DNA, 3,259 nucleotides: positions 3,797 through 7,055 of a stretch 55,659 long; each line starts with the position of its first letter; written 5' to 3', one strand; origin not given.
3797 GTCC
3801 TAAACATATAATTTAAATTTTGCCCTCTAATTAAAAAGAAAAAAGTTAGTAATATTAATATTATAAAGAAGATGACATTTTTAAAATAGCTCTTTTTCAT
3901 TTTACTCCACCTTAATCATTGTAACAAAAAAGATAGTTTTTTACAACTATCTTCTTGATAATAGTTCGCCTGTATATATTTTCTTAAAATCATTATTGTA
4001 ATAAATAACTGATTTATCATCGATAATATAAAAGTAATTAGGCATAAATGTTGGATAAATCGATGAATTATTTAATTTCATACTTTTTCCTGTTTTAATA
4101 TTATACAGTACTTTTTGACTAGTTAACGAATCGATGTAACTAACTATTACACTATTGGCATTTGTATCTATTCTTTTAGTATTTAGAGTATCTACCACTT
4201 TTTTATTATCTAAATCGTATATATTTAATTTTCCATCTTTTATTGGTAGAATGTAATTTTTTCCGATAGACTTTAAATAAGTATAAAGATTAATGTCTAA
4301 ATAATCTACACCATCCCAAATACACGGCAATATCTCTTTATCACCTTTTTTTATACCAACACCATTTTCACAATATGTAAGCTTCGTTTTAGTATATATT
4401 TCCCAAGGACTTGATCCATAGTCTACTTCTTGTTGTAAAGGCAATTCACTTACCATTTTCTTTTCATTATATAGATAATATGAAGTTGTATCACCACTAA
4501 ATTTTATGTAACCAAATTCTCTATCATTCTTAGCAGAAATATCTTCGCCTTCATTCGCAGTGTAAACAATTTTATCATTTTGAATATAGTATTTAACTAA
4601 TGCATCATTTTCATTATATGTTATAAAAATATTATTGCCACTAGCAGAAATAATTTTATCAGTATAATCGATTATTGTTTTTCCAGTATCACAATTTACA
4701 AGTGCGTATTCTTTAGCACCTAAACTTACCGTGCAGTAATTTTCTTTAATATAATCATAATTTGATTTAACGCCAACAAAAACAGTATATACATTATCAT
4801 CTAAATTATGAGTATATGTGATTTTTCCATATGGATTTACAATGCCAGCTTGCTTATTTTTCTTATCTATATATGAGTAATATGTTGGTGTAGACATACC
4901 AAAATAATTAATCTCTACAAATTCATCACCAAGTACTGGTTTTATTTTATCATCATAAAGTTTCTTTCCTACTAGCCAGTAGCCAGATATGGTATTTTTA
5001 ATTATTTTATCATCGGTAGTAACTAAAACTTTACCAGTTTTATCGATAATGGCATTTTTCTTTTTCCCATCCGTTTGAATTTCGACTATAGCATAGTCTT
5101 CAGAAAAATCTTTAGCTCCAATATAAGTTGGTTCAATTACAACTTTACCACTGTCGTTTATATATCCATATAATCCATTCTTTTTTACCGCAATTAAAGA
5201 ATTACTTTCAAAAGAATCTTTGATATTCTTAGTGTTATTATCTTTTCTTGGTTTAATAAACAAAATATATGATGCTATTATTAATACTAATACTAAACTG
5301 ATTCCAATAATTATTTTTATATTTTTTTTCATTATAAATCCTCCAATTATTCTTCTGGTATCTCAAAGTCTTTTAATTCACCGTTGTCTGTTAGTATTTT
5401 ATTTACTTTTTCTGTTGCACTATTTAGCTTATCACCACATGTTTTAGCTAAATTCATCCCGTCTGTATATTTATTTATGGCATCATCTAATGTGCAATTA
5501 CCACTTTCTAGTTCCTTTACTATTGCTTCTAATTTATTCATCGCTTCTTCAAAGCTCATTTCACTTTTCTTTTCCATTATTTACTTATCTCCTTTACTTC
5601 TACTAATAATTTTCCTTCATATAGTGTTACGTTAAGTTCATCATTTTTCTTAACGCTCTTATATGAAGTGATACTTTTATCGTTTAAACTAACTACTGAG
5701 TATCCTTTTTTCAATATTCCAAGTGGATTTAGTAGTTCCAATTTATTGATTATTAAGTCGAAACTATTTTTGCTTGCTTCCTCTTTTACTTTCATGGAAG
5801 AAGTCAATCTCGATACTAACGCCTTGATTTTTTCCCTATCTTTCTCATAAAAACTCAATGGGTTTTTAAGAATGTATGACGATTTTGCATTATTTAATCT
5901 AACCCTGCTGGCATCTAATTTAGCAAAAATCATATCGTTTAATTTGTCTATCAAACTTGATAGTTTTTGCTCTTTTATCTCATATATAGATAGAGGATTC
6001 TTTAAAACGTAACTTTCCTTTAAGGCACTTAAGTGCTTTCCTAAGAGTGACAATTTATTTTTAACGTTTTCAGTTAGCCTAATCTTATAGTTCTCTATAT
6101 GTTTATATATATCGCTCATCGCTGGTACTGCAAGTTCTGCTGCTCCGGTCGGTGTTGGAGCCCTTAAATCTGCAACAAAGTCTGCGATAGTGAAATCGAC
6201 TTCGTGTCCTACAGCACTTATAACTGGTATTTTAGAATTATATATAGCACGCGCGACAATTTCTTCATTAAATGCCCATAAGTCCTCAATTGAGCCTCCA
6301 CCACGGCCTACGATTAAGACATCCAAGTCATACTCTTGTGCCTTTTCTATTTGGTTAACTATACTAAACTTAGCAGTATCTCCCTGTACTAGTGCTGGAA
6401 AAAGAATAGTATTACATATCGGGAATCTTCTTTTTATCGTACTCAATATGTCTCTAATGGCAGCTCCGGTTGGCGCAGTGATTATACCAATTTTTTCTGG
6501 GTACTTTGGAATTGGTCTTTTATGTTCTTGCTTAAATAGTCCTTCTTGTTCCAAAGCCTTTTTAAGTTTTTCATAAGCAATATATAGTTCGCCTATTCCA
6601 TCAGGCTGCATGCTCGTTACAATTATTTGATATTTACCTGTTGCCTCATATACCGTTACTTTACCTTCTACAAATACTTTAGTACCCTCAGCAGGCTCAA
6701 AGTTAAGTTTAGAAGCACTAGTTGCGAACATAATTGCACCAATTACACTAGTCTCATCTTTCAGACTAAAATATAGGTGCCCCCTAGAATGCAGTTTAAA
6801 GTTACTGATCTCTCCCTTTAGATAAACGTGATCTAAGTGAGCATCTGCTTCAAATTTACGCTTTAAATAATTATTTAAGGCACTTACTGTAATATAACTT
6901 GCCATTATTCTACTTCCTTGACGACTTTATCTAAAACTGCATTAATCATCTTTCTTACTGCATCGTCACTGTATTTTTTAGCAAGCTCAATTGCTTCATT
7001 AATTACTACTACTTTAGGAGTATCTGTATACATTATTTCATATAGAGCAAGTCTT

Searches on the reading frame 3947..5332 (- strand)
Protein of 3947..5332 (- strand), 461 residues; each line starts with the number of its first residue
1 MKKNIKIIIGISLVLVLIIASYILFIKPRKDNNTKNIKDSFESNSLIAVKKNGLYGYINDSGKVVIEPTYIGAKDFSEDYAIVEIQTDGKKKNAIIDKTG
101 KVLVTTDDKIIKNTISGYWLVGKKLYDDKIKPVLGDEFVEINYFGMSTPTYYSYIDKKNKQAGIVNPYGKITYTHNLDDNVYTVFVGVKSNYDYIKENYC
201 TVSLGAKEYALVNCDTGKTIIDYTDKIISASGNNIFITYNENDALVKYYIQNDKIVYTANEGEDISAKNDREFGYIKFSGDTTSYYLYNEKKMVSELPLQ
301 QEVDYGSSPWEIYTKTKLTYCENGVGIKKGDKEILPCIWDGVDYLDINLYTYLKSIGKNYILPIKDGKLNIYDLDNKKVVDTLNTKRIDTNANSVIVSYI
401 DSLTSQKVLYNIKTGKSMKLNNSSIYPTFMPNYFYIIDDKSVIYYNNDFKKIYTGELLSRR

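Call 81: search_protein_families(library=pfam, proteins=[window:3947-5332:-], max_evalue=0.001)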
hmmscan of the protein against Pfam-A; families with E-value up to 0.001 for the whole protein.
window:3947-5332:- (461 aa): 1 family
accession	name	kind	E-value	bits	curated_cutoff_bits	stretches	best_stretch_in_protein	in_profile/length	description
PF14903.11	WG_beta_rep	-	2.1e-09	37.7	25.6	1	55-85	1-31/35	WG containing repeat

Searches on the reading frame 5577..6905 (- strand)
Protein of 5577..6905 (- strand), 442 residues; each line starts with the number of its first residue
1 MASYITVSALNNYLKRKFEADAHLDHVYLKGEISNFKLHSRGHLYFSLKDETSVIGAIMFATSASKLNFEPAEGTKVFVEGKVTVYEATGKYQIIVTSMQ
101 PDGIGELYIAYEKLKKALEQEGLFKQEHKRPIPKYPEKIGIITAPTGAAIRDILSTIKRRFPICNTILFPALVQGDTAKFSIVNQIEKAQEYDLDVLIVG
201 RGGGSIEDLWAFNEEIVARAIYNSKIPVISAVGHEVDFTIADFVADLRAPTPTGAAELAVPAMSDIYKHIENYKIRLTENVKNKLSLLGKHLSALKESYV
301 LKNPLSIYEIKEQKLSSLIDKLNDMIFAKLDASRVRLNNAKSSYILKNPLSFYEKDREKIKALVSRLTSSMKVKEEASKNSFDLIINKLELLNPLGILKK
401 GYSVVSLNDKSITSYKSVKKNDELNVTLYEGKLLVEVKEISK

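Call 81: search_protein_families(library=pfam, proteins=[window:5577-6905:-], max_evalue=0.001)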
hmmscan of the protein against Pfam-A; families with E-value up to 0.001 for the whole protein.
window:5577-6905:- (442 aa): 3 families
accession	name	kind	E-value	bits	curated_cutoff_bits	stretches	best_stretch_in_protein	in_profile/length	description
PF02601.20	Exonuc_VII_L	-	1.3e-102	343.9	35.9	1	123-434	1-313/315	Exonuclease VII, large subunit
PF13742.12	tRNA_anti_2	-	7.5e-29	100.3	27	1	5-100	1-95/95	OB-fold nucleic acid binding domain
PF01336.31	tRNA_anti-codon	-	1.1e-11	44.9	27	1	27-101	1-74/75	OB-fold nucleic acid binding domain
